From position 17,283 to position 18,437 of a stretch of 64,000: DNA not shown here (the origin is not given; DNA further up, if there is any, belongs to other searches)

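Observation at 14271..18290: carB runs in frame into a complete DapF domain whose first catalytic cysteine is replaced by alanine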

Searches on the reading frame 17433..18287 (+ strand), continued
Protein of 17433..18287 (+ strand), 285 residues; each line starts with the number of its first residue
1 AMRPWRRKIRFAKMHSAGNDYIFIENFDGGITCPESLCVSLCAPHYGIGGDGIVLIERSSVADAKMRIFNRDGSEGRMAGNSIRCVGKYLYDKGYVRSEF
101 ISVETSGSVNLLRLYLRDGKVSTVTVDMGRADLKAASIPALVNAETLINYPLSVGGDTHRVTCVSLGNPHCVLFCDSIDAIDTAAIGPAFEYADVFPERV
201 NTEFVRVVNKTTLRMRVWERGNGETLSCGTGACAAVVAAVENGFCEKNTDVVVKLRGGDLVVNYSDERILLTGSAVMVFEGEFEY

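Call 43: find_homologous_proteins(query=P0122, max_evalue=1e-30)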
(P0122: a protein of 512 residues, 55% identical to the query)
Query P0122 (512 aa): 8000 proteins with E <= 1e-30 among 8000 candidates; the best 120 are listed.
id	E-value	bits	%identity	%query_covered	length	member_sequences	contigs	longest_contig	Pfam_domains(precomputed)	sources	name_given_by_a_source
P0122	0.0e+0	1150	100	100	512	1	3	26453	PF01678.25,PF02729.27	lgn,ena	-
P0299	4.4e-159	548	63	75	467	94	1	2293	PF02142.28,PF01678.25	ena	-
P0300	1.4e-158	547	63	75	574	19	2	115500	PF02142.28,PF15632.12,PF02786.23,PF01678.25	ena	-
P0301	2.2e-157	543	63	75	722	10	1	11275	PF02142.28,PF00117.35,PF01678.25,PF00988.29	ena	-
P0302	2.4e-157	543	63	75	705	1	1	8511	PF02142.28,PF02571.21,PF02786.23,PF01678.25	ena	-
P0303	7.7e-157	541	63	75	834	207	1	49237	PF25596.2,PF02142.28,PF15632.12,PF02786.23,PF02222.28,PF01678.25,PF02655.20,PF07478.19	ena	-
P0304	2.3e-156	539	63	75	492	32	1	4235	PF02142.28,PF01678.25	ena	-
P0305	2.8e-155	536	62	75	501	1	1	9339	PF02142.28,PF01678.25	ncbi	-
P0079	2.5e-154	533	61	75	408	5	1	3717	PF02142.28,PF01678.25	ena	-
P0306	4.6e-153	529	61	75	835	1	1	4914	PF25596.2,PF02142.28,PF15632.12,PF02786.23,PF02222.28,PF01678.25,PF02655.20,PF07478.19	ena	-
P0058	9.1e-153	528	60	75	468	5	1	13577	PF02142.28,PF01678.25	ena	-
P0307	6.5e-152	525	61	75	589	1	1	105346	PF02142.28,PF15632.12,PF02786.23,PF01678.25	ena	-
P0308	1.2e-151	524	60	75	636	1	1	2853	PF02142.28,PF15632.12,PF02786.23,PF01678.25,PF02655.20,PF07478.19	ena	-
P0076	5.6e-151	522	63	70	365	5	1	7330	PF01678.25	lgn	-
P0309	9.7e-151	521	63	72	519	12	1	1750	PF02142.28,PF02786.23,PF01678.25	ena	-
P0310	1.0e-150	521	60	75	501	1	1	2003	PF02142.28,PF01678.25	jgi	jgi:carbamoyl-phosphate synthase large subunit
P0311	1.4e-150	520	60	75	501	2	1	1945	PF02142.28,PF01678.25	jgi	-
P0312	2.1e-150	520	52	87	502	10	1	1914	PF02142.28,PF01678.25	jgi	jgi:carbamoyl-phosphate synthase large subunit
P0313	3.5e-150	519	60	75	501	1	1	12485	PF02142.28,PF01678.25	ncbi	-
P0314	4.6e-150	519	60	75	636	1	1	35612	PF02142.28,PF15632.12,PF02786.23,PF01678.25,PF02655.20,PF07478.19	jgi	-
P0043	1.2e-149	517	60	75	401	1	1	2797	PF02142.28,PF01678.25,PF05544.17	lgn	-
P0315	1.3e-149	517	60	75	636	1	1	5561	PF02142.28,PF15632.12,PF02786.23,PF01678.25,PF02655.20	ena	-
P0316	2.0e-149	517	59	75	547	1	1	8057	PF02142.28,PF02786.23,PF01678.25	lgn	-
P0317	2.2e-149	516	59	75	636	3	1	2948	PF02142.28,PF15632.12,PF02786.23,PF01678.25,PF02655.20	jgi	jgi:carbamoyl-phosphate synthase large subunit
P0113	2.4e-148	513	59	75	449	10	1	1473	PF02142.28,PF01678.25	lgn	-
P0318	2.6e-148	513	59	75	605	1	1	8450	PF02142.28,PF15632.12,PF02786.23,PF01678.25,PF02655.20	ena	-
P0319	2.7e-148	513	58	74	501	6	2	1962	PF02142.28,PF01678.25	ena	-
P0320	6.2e-148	512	59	75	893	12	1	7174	PF25596.2,PF02142.28,PF15632.12,PF02786.23,PF02787.26,PF02222.28,PF01678.25,PF02655.20,PF01071.25,PF07478.19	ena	-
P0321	8.5e-148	511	59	75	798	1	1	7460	PF25596.2,PF02142.28,PF15632.12,PF02786.23,PF02222.28,PF01678.25,PF02655.20,PF01071.25,PF07478.19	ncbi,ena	-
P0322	1.2e-147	511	59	75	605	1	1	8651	PF02142.28,PF15632.12,PF02786.23,PF01678.25,PF02655.20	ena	-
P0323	2.2e-147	510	60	75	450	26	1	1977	PF02142.28,PF01678.25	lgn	-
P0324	2.7e-147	510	60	75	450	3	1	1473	PF02142.28,PF01678.25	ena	-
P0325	3.0e-147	509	58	75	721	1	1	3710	PF02142.28,PF15632.12,PF02786.23,PF01678.25,PF02655.20,PF07478.19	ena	-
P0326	6.4e-147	508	59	75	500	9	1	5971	PF02142.28,PF01678.25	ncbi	-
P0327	7.2e-147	508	58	75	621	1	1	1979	PF02142.28,PF15632.12,PF02786.23,PF01678.25,PF02655.20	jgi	jgi:carbamoyl-phosphate synthase large subunit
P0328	2.6e-146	506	59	75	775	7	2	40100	PF25596.2,PF02142.28,PF15632.12,PF02786.23,PF02222.28,PF01678.25,PF02655.20,PF07478.19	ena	-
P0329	1.1e-145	504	59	74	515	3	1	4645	PF02142.28,PF01678.25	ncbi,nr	ncbi:MAG: diaminopimelate epimerase, partial [Clostridia bacterium]|nr:diaminopimelate epimerase [Cl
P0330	3.0e-145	503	59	75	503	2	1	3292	PF02142.28,PF01678.25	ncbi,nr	ncbi:MAG: diaminopimelate epimerase, partial [Clostridia bacterium]|nr:diaminopimelate epimerase [Cl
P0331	3.1e-145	503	58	75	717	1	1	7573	PF02142.28,PF15632.12,PF02786.23,PF02222.28,PF01678.25,PF02655.20,PF07478.19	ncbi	ncbi:MAG: diaminopimelate epimerase, partial [Acutalibacteraceae bacterium]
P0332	9.0e-145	501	59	79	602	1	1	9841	PF02142.28,PF15632.12,PF02786.23,PF01678.25,PF02655.20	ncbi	-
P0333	5.2e-144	499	57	75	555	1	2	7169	PF02142.28,PF15632.12,PF02786.23,PF01678.25,PF02655.20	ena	-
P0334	6.1e-144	499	55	81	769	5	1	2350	PF25596.2,PF02142.28,PF15632.12,PF02786.23,PF02222.28,PF01678.25,PF02655.20,PF01071.25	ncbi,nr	ncbi:MAG: diaminopimelate epimerase, partial [Clostridia bacterium]|nr:diaminopimelate epimerase [Cl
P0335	6.2e-144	499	59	75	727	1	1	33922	PF02142.28,PF15632.12,PF02786.23,PF01678.25,PF02655.20,PF01071.25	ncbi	-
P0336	7.8e-144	498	57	75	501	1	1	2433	PF02142.28,PF01678.25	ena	-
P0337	8.9e-144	498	58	75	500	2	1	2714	PF02142.28,PF01678.25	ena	-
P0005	9.6e-144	498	59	75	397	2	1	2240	PF02142.28,PF01678.25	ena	-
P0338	3.1e-143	496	58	74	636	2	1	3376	PF02142.28,PF15632.12,PF02786.23,PF01678.25,PF02655.20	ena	-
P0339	4.6e-143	496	58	75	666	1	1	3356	PF02142.28,PF15632.12,PF02786.23,PF01678.25,PF02655.20,PF07478.19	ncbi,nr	ncbi:MAG: diaminopimelate epimerase, partial [Clostridia bacterium]|nr:diaminopimelate epimerase [Cl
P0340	1.2e-142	494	51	85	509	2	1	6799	PF02142.28,PF01678.25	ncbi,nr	ncbi:MAG: diaminopimelate epimerase, partial [Clostridia bacterium]|nr:diaminopimelate epimerase [Cl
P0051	1.7e-142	494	57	75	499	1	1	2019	PF02142.28,PF01678.25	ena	-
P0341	1.7e-142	494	58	75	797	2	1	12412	PF25596.2,PF02142.28,PF15632.12,PF02786.23,PF01678.25,PF02655.20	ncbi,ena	-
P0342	1.7e-142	494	55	75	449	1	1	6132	PF02142.28,PF01678.25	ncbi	-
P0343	5.7e-142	492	58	75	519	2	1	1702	PF02142.28,PF01678.25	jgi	-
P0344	8.7e-142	491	57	75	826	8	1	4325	PF25596.2,PF02142.28,PF15632.12,PF02786.23,PF01678.25,PF02655.20,PF07478.19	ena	-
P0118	3.2e-141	490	57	75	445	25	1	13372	PF02142.28,PF01678.25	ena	-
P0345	3.5e-141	489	57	75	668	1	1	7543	PF02142.28,PF15632.12,PF02786.23,PF01678.25,PF02655.20,PF07478.19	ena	-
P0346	4.0e-141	489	57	75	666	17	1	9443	PF02142.28,PF15632.12,PF02786.23,PF02222.28,PF01678.25,PF02655.20,PF07478.19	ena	-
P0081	4.2e-141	489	57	75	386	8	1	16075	PF02142.28,PF01678.25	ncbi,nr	ncbi:MAG: diaminopimelate epimerase, partial [Ruminococcaceae bacterium]|nr:diaminopimelate epimeras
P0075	4.4e-141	489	55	75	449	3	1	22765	PF02142.28,PF01678.25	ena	-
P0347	1.0e-140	488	56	75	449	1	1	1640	PF02142.28,PF01678.25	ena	-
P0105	1.4e-140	487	57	75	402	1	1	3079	PF02142.28,PF01678.25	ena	-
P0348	4.6e-140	486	57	75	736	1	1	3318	PF25596.2,PF02142.28,PF15632.12,PF02786.23,PF01678.25,PF02655.20,PF07478.19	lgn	-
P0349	7.0e-140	485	57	75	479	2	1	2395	PF02142.28,PF01678.25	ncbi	ncbi:MAG: diaminopimelate epimerase, partial [Eubacterium sp.]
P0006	7.2e-140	485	56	75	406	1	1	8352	PF02142.28,PF01678.25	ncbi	-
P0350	9.2e-140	485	57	75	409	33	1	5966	PF02142.28,PF01678.25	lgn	-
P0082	9.2e-140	485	59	72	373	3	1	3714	PF01678.25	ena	-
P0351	1.3e-139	484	57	75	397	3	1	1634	PF02142.28,PF01678.25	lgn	-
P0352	1.5e-139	484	58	75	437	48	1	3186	PF02142.28,PF01678.25,PF05544.17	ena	-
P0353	1.7e-139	484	58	75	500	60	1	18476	PF02142.28,PF01678.25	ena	-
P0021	2.6e-139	483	56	75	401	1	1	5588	PF02142.28,PF01678.25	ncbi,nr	ncbi:MAG: diaminopimelate epimerase, partial [Clostridia bacterium]|nr:diaminopimelate epimerase [Cl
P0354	3.2e-139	483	56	75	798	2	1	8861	PF25596.2,PF02142.28,PF15632.12,PF02786.23,PF02222.28,PF01678.25,PF02655.20,PF07478.19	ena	-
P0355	3.3e-139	483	57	75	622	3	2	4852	PF02142.28,PF15632.12,PF02786.23,PF01678.25,PF00908.24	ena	-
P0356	4.3e-139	483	58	75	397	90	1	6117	PF02142.28,PF01678.25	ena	-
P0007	5.1e-139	482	57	75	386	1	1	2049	PF02142.28,PF01678.25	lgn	-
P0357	5.8e-139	482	58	75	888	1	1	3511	PF25596.2,PF02142.28,PF15632.12,PF02786.23,PF01678.25,PF02655.20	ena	-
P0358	6.4e-139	482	55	75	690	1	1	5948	PF02142.28,PF15632.12,PF02786.23,PF02222.28,PF01678.25,PF02655.20,PF01071.25,PF07478.19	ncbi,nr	ncbi:MAG TPA: diaminopimelate epimerase, partial [Clostridiales bacterium]|nr:diaminopimelate epimer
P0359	1.1e-138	481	57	75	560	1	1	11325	PF02142.28,PF15632.12,PF02786.23,PF01678.25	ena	-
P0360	1.1e-138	481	56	75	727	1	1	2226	PF25596.2,PF02142.28,PF15632.12,PF02786.23,PF02222.28,PF01678.25,PF02655.20,PF01071.25,PF07478.19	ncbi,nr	ncbi:MAG: diaminopimelate epimerase, partial [Clostridia bacterium]|nr:diaminopimelate epimerase [Cl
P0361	1.4e-138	481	57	75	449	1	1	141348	PF02142.28,PF01678.25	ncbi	-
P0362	1.5e-138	481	57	75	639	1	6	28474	PF02142.28,PF15632.12,PF02786.23,PF01678.25,PF02655.20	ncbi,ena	-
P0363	1.6e-138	481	56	75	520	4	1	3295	PF02142.28,PF01678.25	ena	-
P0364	1.8e-138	481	63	65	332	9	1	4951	PF01678.25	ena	-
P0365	1.9e-138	480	56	75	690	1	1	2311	PF02142.28,PF15632.12,PF02786.23,PF01678.25,PF02655.20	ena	-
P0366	3.0e-138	480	63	65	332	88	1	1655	PF01678.25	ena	-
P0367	3.0e-138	480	57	75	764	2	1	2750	PF25596.2,PF02142.28,PF15632.12,PF02786.23,PF02222.28,PF01678.25,PF02655.20,PF01071.25,PF07478.19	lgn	-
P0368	4.6e-138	479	56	75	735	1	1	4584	PF25596.2,PF02142.28,PF15632.12,PF02786.23,PF01678.25,PF02655.20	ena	-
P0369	5.2e-138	479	57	75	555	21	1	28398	PF02142.28,PF15632.12,PF02786.23,PF01678.25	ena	-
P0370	6.4e-138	479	60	70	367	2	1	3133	PF01678.25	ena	-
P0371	7.0e-138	479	56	75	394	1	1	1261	PF02142.28,PF01678.25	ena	-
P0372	7.4e-138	478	56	75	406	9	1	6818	PF02142.28,PF01678.25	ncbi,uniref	ncbi:diaminopimelate epimerase, partial [uncultured Eubacterium sp.]|uniref:diaminopimelate epimeras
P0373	7.6e-138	478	57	75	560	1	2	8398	PF02142.28,PF15632.12,PF02786.23,PF01678.25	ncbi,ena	-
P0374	8.7e-138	478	57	75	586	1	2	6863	PF02142.28,PF15632.12,PF02786.23,PF01678.25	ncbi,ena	-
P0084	9.0e-138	478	63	67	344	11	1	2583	PF01678.25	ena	-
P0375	1.0e-137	478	57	75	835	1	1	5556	PF25596.2,PF02142.28,PF15632.12,PF02786.23,PF01678.25,PF02655.20,PF01071.25,PF07478.19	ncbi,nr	ncbi:MAG: carbamoyl-phosphate synthase large subunit, partial [Clostridia bacterium]|nr:carbamoyl-ph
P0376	1.1e-137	478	57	75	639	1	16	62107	PF02142.28,PF15632.12,PF02786.23,PF01678.25,PF02655.20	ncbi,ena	-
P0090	1.7e-137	477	57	75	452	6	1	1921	PF02142.28,PF01678.25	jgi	jgi:carbamoyl-phosphate synthase large subunit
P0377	1.7e-137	477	57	75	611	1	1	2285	PF02142.28,PF15632.12,PF02786.23,PF01678.25,PF02655.20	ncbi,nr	ncbi:MAG: diaminopimelate epimerase, partial [Clostridia bacterium]|nr:diaminopimelate epimerase [Cl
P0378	1.8e-137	477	56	75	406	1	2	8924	PF02142.28,PF01678.25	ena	-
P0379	2.0e-137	477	57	75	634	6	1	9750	PF02142.28,PF15632.12,PF02786.23,PF01678.25,PF02655.20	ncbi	-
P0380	2.4e-137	477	57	75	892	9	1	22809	PF25596.2,PF02142.28,PF15632.12,PF02786.23,PF01678.25,PF02655.20,PF01071.25,PF07478.19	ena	-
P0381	3.2e-137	476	56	75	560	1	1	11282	PF02142.28,PF15632.12,PF02786.23,PF01678.25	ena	-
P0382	3.8e-137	476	52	85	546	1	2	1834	PF02142.28,PF15632.12,PF02786.23,PF01678.25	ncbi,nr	ncbi:MAG: diaminopimelate epimerase, partial [Clostridia bacterium]|nr:diaminopimelate epimerase [Cl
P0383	4.1e-137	476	57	75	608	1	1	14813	PF02142.28,PF15632.12,PF02786.23,PF01678.25,PF02655.20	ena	-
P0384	4.1e-137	476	57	74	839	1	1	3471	PF25596.2,PF02142.28,PF15632.12,PF02786.23,PF01678.25,PF02655.20,PF01071.25,PF07478.19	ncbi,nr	ncbi:MAG: carbamoyl-phosphate synthase large subunit, partial [Erysipelotrichaceae bacterium]|nr:car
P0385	7.5e-137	475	56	75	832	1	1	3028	PF25596.2,PF02142.28,PF15632.12,PF02786.23,PF01678.25,PF02655.20,PF01071.25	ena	-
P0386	8.1e-137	475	55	75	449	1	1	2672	PF02142.28,PF01678.25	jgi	-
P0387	1.3e-136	474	56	75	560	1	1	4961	PF02142.28,PF15632.12,PF02786.23,PF01678.25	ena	-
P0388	1.7e-136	474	56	75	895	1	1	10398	PF25596.2,PF02142.28,PF15632.12,PF02786.23,PF02787.26,PF01678.25,PF02655.20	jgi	jgi:carbamoyl-phosphate synthase large subunit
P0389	2.8e-136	473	57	75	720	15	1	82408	PF02142.28,PF15632.12,PF02786.23,PF01678.25,PF02655.20,PF01071.25,PF07478.19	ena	-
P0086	3.5e-136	473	56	75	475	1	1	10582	PF02142.28,PF01678.25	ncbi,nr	ncbi:MAG: diaminopimelate epimerase, partial [Clostridia bacterium]|nr:diaminopimelate epimerase [Cl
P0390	3.5e-136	473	56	75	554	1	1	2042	PF02142.28,PF02786.23,PF01678.25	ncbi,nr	ncbi:MAG: diaminopimelate epimerase, partial [Clostridia bacterium]|nr:diaminopimelate epimerase [Cl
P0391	6.1e-136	472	56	75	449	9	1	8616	PF02142.28,PF01678.25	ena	-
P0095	6.2e-136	472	54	75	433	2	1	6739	PF02142.28,PF01678.25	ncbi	-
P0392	9.0e-136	472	56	75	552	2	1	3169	PF02142.28,PF02786.23,PF01678.25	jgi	-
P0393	9.8e-136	471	56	75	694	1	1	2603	PF02142.28,PF15632.12,PF02786.23,PF01678.25,PF02655.20,PF01071.25,PF07478.19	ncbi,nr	ncbi:MAG: diaminopimelate epimerase, partial [Clostridia bacterium]|nr:diaminopimelate epimerase [Cl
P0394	1.0e-135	471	56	75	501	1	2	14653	PF02142.28,PF01678.25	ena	-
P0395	1.0e-135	471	53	75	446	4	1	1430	PF02142.28,PF01678.25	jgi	jgi:carbamoyl-phosphate synthase large subunit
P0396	1.0e-135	471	57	75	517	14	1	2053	PF02142.28,PF01678.25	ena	-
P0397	1.0e-135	471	56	75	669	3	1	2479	PF02142.28,PF15632.12,PF02786.23,PF01678.25,PF02655.20,PF07478.19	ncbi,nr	ncbi:MAG: diaminopimelate epimerase, partial [Clostridia bacterium]|nr:diaminopimelate epimerase [Cl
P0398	1.3e-135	471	54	75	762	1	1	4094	PF25596.2,PF02142.28,PF15632.12,PF02786.23,PF01678.25,PF02655.20,PF01071.25,PF07478.19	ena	-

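Call 44: find_encoding_contigs(protein=P0301, flank=8000, max_places=2)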
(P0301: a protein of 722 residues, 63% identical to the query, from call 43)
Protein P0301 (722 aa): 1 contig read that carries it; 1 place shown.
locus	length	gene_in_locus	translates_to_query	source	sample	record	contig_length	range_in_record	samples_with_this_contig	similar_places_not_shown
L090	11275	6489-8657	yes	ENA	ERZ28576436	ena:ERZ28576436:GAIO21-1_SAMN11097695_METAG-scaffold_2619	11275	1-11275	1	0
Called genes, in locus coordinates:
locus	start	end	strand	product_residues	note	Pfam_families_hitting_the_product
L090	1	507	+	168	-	?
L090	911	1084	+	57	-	-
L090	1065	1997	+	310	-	PF01118:Semialdhyde_dh, PF22698:Semialdhyde_dhC_1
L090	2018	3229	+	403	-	PF01960:ArgJ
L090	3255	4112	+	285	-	PF00696:AA_kinase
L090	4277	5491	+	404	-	PF00202:Aminotran_3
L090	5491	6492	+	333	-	PF02729:OTCace_N, PF00185:OTCace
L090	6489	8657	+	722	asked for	PF00988:CPSase_sm_chain, PF00117:GATase, PF02142:MGS, PF01678:DAP_epimerase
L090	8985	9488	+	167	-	-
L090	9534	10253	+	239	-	PF01259:SAICAR_synt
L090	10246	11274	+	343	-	?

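Call 45: find_encoding_contigs(protein=P0300, flank=8000, max_places=2)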
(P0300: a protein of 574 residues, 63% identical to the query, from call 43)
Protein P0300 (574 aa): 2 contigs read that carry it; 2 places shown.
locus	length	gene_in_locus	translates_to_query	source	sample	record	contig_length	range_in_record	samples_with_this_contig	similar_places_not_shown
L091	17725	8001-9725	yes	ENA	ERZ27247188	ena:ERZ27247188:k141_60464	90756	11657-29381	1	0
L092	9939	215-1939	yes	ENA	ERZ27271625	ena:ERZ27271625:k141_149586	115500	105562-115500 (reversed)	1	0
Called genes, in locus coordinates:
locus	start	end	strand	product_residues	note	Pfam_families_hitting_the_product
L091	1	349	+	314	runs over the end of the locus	PF01118:Semialdhyde_dh (weak), PF22698:Semialdhyde_dhC_1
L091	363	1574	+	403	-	PF01960:ArgJ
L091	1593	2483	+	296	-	PF00696:AA_kinase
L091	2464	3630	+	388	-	PF00202:Aminotran_3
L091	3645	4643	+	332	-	PF02729:OTCace_N, PF00185:OTCace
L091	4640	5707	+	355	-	PF00988:CPSase_sm_chain, PF00117:GATase, PF07722:Peptidase_C26 (faint)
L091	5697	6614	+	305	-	PF25596:CPSase_L_D1, PF02786:CPSase_L_D2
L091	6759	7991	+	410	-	PF02787:CPSase_L_D3, PF25596:CPSase_L_D1, PF02786:CPSase_L_D2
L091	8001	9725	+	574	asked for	PF02786:CPSase_L_D2, PF15632:ATPgrasp_Ter (faint), PF02142:MGS, PF01678:DAP_epimerase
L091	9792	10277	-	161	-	PF12724:Flavodoxin_5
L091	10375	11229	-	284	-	PF02195:ParB_N, PF17762:HTH_ParB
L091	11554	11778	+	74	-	PF04070:DUF378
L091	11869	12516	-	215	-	PF04892:VanZ-LLP1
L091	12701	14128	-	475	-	PF00860:Xan_ur_permease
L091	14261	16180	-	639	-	PF02463:SMC_N (faint), PF13476:AAA_23 (weak), PF13514:AAA_27 (weak)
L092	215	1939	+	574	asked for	PF02786:CPSase_L_D2, PF15632:ATPgrasp_Ter (faint), PF02142:MGS, PF01678:DAP_epimerase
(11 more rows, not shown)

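Call 46: find_encoding_contigs(protein=P0361, flank=8000, max_places=2)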
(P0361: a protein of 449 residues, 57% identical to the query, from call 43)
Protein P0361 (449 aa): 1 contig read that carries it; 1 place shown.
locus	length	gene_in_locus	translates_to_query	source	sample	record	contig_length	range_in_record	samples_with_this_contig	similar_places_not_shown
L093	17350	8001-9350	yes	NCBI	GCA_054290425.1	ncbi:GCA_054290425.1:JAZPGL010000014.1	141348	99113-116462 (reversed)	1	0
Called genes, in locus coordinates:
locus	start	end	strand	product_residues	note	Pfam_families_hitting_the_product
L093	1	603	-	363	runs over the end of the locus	PF02311:AraC_binding, PF07883:Cupin_2, PF00165:HTH_AraC (weak), PF12833:HTH_18, PF00165:HTH_AraC (weak)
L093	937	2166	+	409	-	PF00764:Arginosuc_synth, PF20979:Arginosuc_syn_C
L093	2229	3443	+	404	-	PF01960:ArgJ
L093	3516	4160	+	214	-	PF00300:His_Phos_1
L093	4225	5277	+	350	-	PF00988:CPSase_sm_chain, PF00117:GATase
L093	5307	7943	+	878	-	PF25596:CPSase_L_D1, PF02786:CPSase_L_D2, PF02787:CPSase_L_D3, PF25596:CPSase_L_D1, PF02655:ATP-grasp_3, PF02222:ATP-grasp (weak), PF02786:CPSase_L_D2, PF07478:Dala_Dala_lig_C (weak), +3 more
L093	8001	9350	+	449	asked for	PF02142:MGS, PF01678:DAP_epimerase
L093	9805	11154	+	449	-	PF08245:Mur_ligase_M, PF02875:Mur_ligase_C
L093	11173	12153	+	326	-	PF13280:WYL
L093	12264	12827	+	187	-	PF01520:Amidase_3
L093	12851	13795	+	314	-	PF20511:PMI_typeI_cat, PF21621:MPI_cupin_dom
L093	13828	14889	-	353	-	PF03054:tRNA_Me_trans, PF20259:tRNA_Me_trans_M, PF20258:tRNA_Me_trans_C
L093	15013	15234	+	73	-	PF07866:DUF1653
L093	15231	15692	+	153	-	PF02664:LuxS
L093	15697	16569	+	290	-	PF02219:MTHFR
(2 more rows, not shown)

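Call 68: find_encoding_contigs(protein=P0015, flank=6000, max_places=2)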
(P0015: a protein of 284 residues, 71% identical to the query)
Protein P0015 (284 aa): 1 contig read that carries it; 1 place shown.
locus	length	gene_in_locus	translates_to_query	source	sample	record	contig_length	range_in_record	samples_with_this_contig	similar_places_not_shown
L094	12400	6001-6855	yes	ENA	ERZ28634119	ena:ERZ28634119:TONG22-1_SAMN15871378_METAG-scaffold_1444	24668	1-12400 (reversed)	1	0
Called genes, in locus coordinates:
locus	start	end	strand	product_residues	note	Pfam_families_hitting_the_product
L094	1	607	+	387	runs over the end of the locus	PF00202:Aminotran_3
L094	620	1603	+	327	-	PF02729:OTCace_N, PF00185:OTCace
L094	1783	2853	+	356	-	PF00988:CPSase_sm_chain, PF00117:GATase, PF07722:Peptidase_C26 (faint)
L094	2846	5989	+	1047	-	-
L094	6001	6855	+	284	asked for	PF01678:DAP_epimerase, PF05544:Pro_racemase (faint), PF01678:DAP_epimerase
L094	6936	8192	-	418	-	PF09903:DUF2130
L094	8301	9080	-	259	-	PF01261:AP_endonuc_2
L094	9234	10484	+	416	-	PF07005:SBD_N, PF17042:NBD_C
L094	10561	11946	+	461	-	PF01554:MatE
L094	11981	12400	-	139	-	?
